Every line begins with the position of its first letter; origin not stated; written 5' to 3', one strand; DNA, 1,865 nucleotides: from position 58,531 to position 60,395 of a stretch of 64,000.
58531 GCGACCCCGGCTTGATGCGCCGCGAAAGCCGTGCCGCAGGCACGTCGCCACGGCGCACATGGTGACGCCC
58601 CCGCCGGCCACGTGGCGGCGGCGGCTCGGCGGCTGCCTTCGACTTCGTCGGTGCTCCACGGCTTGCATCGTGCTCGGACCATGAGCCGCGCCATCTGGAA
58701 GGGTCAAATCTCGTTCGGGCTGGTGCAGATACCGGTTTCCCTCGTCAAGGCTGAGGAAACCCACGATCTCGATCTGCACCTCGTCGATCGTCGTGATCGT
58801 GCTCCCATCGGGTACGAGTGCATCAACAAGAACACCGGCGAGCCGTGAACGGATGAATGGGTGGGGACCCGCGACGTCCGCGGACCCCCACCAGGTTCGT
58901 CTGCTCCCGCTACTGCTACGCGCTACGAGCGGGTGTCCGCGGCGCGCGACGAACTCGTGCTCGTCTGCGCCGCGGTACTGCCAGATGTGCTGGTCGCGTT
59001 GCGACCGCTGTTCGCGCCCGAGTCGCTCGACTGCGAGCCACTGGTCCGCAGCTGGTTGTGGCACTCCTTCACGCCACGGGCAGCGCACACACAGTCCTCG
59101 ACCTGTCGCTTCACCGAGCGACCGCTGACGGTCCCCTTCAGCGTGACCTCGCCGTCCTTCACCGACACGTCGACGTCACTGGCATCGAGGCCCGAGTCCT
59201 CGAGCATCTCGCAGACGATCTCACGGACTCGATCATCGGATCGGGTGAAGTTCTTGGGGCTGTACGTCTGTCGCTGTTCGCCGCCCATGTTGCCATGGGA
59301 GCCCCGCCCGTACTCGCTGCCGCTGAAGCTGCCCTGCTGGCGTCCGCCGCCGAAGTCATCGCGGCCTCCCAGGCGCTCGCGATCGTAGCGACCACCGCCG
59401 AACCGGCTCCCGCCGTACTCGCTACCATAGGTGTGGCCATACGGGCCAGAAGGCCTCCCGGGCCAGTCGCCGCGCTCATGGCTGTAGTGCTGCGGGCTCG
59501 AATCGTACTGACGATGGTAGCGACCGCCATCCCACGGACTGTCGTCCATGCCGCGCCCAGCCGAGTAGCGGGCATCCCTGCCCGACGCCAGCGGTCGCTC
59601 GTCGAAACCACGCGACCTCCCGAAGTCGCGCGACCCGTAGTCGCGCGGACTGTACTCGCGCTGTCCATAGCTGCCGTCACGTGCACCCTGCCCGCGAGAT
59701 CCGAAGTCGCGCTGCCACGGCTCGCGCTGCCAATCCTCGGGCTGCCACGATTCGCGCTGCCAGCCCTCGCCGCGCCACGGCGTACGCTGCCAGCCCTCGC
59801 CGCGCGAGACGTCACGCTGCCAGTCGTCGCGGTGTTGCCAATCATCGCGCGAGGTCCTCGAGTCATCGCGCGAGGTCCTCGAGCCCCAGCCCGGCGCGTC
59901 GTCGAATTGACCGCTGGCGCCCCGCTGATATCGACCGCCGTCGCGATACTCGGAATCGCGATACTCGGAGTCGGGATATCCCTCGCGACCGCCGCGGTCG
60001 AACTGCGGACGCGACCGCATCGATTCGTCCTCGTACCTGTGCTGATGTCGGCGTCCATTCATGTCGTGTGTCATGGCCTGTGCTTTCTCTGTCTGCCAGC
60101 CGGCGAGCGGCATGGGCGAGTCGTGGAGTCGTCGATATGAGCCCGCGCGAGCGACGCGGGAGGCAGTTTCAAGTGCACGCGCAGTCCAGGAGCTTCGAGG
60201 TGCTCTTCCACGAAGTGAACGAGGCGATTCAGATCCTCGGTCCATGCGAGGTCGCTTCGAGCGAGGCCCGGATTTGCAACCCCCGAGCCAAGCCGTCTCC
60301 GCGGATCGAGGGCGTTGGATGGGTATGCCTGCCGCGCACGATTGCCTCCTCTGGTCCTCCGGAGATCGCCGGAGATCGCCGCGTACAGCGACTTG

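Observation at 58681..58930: Low-GC Ku N-terminal remnant overrun by a convergent BON-domain gene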

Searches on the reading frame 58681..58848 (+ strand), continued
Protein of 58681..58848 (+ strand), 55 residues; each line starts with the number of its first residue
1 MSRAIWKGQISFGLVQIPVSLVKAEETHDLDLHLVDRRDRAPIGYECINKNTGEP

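Call 29: find_encoding_contigs(protein=P0162, flank=10000, max_places=3)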
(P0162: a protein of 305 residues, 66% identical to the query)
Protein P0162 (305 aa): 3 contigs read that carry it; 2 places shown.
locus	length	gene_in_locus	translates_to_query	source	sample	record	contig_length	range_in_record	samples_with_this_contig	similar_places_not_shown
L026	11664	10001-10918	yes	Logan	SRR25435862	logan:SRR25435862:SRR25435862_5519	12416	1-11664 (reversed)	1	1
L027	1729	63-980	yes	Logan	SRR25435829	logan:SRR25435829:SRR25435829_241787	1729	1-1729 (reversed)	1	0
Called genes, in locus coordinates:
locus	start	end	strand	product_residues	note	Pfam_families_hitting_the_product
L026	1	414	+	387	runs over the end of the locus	?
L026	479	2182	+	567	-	PF07626:PSD3, PF07637:PSD5, PF07631:PSD4, PF07627:PSCyt3, PF07624:PSD2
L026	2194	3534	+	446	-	PF07586:HXXSHH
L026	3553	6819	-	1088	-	PF05048:NosD (faint), PF13229:Beta_helix, PF13948:DUF4215 (weak)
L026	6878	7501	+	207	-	-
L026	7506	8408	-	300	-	PF03547:Mem_trans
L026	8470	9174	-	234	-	PF13628:DUF4142, PF03713:DUF305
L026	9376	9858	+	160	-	PF04972:BON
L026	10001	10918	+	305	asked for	PF02735:Ku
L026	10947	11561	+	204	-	PF13298:LigD_N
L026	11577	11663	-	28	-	?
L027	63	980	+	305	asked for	PF02735:Ku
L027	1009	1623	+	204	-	PF13298:LigD_N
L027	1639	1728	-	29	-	?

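Call 31: find_related_loci(query=L001:1326-1970:+, collection=metagenome_contigs, flank=6000)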
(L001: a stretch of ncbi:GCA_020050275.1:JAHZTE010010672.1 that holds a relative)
Query L001:1326-1970:+ (215 aa) in metagenome_contigs; peptide patterns used: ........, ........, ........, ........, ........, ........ (x = any residue, [..] = any of these).
197 stretches matched a pattern; 76 encode a relative of the query (tblastn E <= 1e-3); 76 distinct loci.
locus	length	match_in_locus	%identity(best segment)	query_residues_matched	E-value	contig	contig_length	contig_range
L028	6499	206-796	85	19-215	4e-112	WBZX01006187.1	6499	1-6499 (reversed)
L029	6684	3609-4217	83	13-215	2e-111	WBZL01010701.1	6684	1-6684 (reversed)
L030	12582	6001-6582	51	13-211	3e-62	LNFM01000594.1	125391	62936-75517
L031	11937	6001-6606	45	10-205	2e-44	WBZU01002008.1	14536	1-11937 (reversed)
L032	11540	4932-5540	40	10-205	6e-43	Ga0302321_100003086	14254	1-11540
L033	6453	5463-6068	40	7-197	4e-42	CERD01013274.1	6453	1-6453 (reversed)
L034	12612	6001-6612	41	10-205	4e-41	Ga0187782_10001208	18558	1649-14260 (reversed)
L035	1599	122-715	45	10-197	1e-41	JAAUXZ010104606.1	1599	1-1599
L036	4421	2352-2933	38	16-204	1e-40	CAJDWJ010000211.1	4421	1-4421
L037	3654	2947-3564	43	16-214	1e-36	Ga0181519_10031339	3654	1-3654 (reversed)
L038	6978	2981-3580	39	7-200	3e-35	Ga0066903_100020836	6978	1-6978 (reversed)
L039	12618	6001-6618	40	16-215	4e-34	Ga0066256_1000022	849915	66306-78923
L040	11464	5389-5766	48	2-128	2e-34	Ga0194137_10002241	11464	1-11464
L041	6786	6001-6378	48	2-128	2e-34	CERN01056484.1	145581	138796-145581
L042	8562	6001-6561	37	19-204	2e-34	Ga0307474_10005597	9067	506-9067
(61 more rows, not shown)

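Call 38: find_homologous_proteins(query=L001:1326-1970:+, max_evalue=1e-30)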
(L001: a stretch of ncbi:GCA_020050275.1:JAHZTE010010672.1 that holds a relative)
Query L001:1326-1970:+ (215 aa): 84 proteins with E <= 1e-30 among 711 candidates.
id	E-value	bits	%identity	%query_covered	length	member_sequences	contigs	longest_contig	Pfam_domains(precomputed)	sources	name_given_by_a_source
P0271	5.6e-134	463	100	94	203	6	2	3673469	PF19648.5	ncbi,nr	ncbi:MAG: hypothetical protein IPH07_33705 [Deltaproteobacteria bacterium]|nr:hypothetical protein [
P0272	5.4e-113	394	83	94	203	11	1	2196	PF19648.5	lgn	-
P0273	6.2e-63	230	54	87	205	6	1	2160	PF19648.5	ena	-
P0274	3.9e-55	205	46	90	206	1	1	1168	PF19648.5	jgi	jgi:uncharacterized protein DUF6151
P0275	2.9e-54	202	52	84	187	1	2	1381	PF19648.5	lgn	-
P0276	1.7e-51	193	46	91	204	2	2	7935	PF19648.5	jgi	jgi:hypothetical protein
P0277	3.7e-51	192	48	86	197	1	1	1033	PF19648.5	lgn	-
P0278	8.1e-51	191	52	79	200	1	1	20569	PF19648.5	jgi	jgi:hypothetical protein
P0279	7.1e-50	188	46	90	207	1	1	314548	PF19648.5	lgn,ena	-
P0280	3.0e-48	182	48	86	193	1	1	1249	PF19648.5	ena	-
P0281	3.9e-48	182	48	91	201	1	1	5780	PF19648.5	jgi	jgi:hypothetical protein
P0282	6.8e-48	181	47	89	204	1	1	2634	PF19648.5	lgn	-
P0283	9.3e-48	181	48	88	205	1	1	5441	PF19648.5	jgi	jgi:hypothetical protein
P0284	1.0e-46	177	45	87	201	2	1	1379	PF19648.5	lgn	-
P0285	2.3e-46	176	46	91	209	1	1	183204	PF19648.5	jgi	jgi:hypothetical protein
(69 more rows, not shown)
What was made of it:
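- DUF6151 homologues fall from 83% to 54% identity with nothing in between (call 38).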

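Call 39: find_encoding_contigs(protein=P0272, flank=4000, max_places=10)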
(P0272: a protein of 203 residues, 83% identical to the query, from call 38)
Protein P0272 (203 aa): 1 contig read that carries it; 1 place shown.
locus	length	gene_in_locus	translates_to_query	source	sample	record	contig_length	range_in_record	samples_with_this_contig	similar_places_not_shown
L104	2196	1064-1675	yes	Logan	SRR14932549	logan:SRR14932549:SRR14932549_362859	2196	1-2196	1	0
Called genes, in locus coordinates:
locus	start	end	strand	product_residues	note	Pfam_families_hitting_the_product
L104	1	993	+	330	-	?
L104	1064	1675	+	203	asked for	PF19648:DUF6151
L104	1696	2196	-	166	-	?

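Call 40: find_encoding_contigs(protein=P0273, flank=4000, max_places=5)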
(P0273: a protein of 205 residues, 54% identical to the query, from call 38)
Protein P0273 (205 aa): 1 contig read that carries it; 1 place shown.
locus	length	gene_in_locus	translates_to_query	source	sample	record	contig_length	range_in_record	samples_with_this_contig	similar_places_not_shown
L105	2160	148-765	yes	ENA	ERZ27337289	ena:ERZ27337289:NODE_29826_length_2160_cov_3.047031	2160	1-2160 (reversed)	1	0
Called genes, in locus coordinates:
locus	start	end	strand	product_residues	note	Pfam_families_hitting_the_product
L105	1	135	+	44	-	?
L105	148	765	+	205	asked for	PF19648:DUF6151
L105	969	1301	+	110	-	-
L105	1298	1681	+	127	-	PF01850:PIN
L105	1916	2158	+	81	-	?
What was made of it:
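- Tried and rejected: The 54% homologue (L105) sits in an unrelated context with a PIN-domain gene (calls 38, 40).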

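Call 44: find_encoding_contigs(protein=P0177, flank=4000, max_places=5)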
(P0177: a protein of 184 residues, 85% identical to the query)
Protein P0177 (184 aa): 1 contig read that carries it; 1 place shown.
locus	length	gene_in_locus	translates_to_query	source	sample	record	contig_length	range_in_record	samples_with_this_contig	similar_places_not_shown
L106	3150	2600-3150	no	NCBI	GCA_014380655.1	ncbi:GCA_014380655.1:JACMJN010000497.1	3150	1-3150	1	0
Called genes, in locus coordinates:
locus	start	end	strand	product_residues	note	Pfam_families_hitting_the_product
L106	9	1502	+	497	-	PF00072:Response_reg, PF00990:GGDEF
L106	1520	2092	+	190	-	PF13690:CheX (weak)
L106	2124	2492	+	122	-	PF00072:Response_reg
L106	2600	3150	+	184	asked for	PF02735:Ku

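Call 45: find_encoding_contigs(protein=P0163, flank=8000, max_places=5)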
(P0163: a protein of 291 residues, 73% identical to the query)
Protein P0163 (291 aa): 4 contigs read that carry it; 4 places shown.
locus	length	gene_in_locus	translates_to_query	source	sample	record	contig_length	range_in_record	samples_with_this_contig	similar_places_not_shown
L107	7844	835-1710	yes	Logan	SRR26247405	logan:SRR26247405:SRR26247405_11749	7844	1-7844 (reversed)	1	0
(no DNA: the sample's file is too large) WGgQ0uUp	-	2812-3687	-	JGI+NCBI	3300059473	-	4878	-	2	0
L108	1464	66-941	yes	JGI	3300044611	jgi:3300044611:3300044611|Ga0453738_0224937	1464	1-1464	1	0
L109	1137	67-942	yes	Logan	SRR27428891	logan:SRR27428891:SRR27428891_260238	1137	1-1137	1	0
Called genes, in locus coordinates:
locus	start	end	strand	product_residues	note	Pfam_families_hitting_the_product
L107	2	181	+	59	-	?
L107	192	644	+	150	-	PF07332:Phage_holin_3_6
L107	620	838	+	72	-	-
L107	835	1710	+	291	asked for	PF02735:Ku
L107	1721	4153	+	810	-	PF13298:LigD_N, PF01068:DNA_ligase_A_M, PF04679:DNA_ligase_A_C, PF21686:LigD_Prim-Pol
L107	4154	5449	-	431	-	PF07586:HXXSHH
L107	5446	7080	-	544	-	PF07637:PSD5, PF07631:PSD4, PF07627:PSCyt3, PF07624:PSD2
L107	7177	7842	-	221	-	?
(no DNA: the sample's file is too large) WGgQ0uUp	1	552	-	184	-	?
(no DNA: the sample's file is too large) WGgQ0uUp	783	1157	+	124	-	PF12732:YtxH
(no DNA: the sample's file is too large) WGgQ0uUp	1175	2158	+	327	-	-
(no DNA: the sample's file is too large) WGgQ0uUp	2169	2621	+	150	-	PF07332:Phage_holin_3_6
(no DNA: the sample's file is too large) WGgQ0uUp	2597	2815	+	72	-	-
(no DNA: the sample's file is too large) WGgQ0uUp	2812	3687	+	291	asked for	PF02735:Ku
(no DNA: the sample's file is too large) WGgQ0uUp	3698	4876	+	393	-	?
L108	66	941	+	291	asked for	PF02735:Ku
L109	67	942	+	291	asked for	PF02735:Ku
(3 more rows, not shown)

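Call 47: find_encoding_contigs(protein=P0003, flank=8000, max_places=5)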
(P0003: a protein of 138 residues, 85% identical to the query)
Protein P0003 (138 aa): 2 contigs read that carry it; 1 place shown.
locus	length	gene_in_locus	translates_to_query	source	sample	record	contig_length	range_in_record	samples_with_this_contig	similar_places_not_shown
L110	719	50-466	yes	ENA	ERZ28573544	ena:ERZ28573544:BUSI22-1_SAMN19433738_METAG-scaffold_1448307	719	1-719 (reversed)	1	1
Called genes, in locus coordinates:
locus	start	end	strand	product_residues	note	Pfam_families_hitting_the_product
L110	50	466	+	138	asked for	-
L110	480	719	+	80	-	?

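Call 55: find_encoding_contigs(protein=P0209, flank=5000, max_places=4)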
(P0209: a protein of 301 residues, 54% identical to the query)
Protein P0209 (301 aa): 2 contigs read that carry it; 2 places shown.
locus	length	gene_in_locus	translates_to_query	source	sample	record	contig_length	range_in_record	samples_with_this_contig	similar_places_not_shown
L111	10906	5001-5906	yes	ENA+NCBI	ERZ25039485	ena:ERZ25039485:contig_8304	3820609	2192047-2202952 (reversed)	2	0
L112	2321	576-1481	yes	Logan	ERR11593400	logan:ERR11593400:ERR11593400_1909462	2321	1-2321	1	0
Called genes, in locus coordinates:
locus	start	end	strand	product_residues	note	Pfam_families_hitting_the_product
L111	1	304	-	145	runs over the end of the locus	PF00072:Response_reg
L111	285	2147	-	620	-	PF00512:HisKA, PF02518:HATPase_c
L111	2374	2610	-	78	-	-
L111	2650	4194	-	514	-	PF01266:DAO, PF01494:FAD_binding_3 (weak), PF07992:Pyr_redox_2 (weak), PF12831:FAD_oxidored (faint), PF13450:NAD_binding_8 (weak), PF00355:Rieske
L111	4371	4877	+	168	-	PF10604:Polyketide_cyc2 (weak), PF03364:Polyketide_cyc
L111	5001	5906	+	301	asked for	PF02735:Ku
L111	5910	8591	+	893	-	PF13298:LigD_N, PF01068:DNA_ligase_A_M, PF04679:DNA_ligase_A_C, PF21686:LigD_Prim-Pol, PF01896:DNA_primase_S (weak)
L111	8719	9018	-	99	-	-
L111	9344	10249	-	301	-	PF05239:PRC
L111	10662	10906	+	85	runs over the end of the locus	PF19029:DUF883_C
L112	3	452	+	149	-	?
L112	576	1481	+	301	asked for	PF02735:Ku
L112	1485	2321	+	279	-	?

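Call 56: find_encoding_contigs(protein=P0271, flank=1000, max_places=10)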
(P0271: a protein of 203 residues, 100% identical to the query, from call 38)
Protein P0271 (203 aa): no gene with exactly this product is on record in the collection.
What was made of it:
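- On Bacterial NHEJ locus (ku-ligD): Look-ups did not resolve the question (calls 55, 56).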

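Call 58: search_protein_families(library=ncbifam, proteins=[window:58681-58845:+, L010:10007-10936:+, L010:10943-13564:+, L001:7197-7931:-], max_evalue=0.01)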
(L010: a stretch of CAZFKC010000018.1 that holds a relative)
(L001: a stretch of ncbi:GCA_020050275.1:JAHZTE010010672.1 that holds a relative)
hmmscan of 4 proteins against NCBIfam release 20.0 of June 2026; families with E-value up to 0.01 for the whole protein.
window:58681-58845:+ (55 aa): 1 family
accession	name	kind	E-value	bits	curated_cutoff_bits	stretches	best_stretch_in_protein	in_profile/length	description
TIGR02772.2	Ku_bact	equivalog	2.2e-16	60.1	150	1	3-54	1-52/259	non-homologous end joining protein Ku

L010:10007-10936:+ (310 aa): 1 family
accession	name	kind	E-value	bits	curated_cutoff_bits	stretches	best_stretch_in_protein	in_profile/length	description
TIGR02772.2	Ku_bact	equivalog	1.5e-83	280.3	150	1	3-257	1-259/259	non-homologous end joining protein Ku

L010:10943-13564:+ (874 aa): 15 families
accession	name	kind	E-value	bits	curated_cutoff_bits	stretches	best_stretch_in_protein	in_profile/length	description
NF004628.0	PRK05972.1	subfamily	4.2e-300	997.9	895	1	8-863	3-859/870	ATP-dependent DNA ligase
TIGR02776.1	NHEJ_ligase_prk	equivalog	5.6e-194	646.3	373.2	1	268-856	1-586/587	DNA ligase D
NF007210.0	PRK09632.1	equivalog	1.2e-177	592.7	989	2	6-560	296-780/781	ATP-dependent DNA ligase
TIGR02779.1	NHEJ_ligase_lig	equivalog_domain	3.4e-97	325.3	227.75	1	259-558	1-301/302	non-homologous end-joining DNA ligase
TIGR02778.1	ligD_pol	equivalog_domain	1.6e-90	303.1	214.7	1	586-831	1-244/245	non-homologous end-joining DNA ligase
NF007211.0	PRK09633.1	equivalog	1e-71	242.1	774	1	263-861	7-596/610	DNA ligase D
TIGR02777.1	LigD_PE_dom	equivalog_domain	3.5e-63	212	144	1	11-163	1-156/156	DNA ligase D, 3'-phosphoesterase domain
NF006078.0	PRK08224.1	equivalog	2e-36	125.7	296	1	256-556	8-328/350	ATP-dependent DNA ligase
NF002868.0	PRK03180.1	equivalog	7.5e-35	120.6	641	1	270-461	202-402/509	ATP-dependent DNA ligase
NF005796.0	PRK07636.1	subfamily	2.4e-33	115.5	337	1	256-548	2-273/275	ATP-dependent DNA ligase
TIGR00574.1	dnl1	superfamily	4.1e-30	105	217.8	1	257-535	170-482/527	ATP-dependent DNA ligase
NF041331.1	LigA_Halo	equivalog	5.7e-25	87.8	830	1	262-554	237-538/552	ATP-dependent DNA ligase LigA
NF006701.0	PRK09247.1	equivalog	2.8e-20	72.8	543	1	260-439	213-406/540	ATP-dependent DNA ligase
TIGR04120.1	DNA_lig_bact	equivalog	5.1e-18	65.4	400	1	262-555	207-514/526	cisplatin damage response ATP-dependent DNA ligase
NF006592.0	PRK09125.1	equivalog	1.1e-07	31.2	200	1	257-490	29-249/283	DNA ligase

L001:7197-7931:- (244 aa): 3 families
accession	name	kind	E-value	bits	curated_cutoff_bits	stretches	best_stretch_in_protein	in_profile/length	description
NF033849.1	ser_rich_anae_1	subfamily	0.0027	15.1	650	1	43-103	265-330/1163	serine-rich protein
NF004270.2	PRK05687.2-1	equivalog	0.0079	15.8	180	0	48-91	43-86/223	flagellar assembly protein FliH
NF009925.1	PRK13386.1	equivalog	0.0079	15.5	192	0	47-93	38-84/228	flagellar assembly protein FliH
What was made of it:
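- Checked: NCBIfam TIGR02772 Ku_bact gives E=2.2e-16 and 60 bits over positions 1-52 of 259 (call 58).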

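Call 59: search_protein_families(library=pfam, proteins=[L001:7197-7931:-, L010:10943-13564:+], max_evalue=0.01)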
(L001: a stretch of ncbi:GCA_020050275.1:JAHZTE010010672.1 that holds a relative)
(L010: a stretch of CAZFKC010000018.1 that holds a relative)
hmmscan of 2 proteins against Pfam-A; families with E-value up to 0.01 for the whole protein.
L001:7197-7931:- (244 aa): 0 families

L010:10943-13564:+ (874 aa): 5 families
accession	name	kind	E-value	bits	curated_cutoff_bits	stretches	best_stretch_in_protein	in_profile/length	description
PF21686.3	LigD_Prim-Pol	-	1.7e-87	293.6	27.4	1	602-852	1-254/254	LigD, primase-polymerase domain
PF13298.12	LigD_N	-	1.5e-42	144.5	31.1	1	42-147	1-107/107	DNA Ligase D 3'-phosphoesterase domain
PF04679.21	DNA_ligase_A_C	-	1.4e-31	109.2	27.5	1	458-552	2-94/94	ATP dependent DNA ligase C terminal region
PF01068.26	DNA_ligase_A_M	-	5.3e-30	105.1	26.2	1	270-439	18-204/204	ATP dependent DNA ligase domain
PF09414.15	RNA_ligase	-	4.2e-06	27.4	27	1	272-439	1-171/171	RNA ligase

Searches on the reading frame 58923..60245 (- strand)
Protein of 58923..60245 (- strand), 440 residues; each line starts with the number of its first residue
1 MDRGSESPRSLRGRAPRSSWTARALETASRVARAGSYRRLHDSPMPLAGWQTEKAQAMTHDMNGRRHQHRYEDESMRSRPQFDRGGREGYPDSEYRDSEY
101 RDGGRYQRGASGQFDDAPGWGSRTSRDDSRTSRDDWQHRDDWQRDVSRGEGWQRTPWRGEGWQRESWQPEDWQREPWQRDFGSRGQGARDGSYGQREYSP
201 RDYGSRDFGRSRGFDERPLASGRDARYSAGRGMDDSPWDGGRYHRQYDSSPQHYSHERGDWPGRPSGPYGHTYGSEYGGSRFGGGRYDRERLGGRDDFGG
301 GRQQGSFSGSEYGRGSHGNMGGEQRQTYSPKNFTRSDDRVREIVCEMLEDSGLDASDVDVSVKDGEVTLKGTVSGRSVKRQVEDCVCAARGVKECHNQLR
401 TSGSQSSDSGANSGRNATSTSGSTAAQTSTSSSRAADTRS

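Call 3: search_protein_families(library=pfam, proteins=[window:58923-60245:-], max_evalue=0.1)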
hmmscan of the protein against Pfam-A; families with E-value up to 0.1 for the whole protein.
window:58923-60245:- (440 aa): 1 family
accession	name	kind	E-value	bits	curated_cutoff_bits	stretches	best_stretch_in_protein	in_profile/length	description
PF04972.22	BON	-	2.6e-12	47.3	27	1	336-401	1-67/69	BON domain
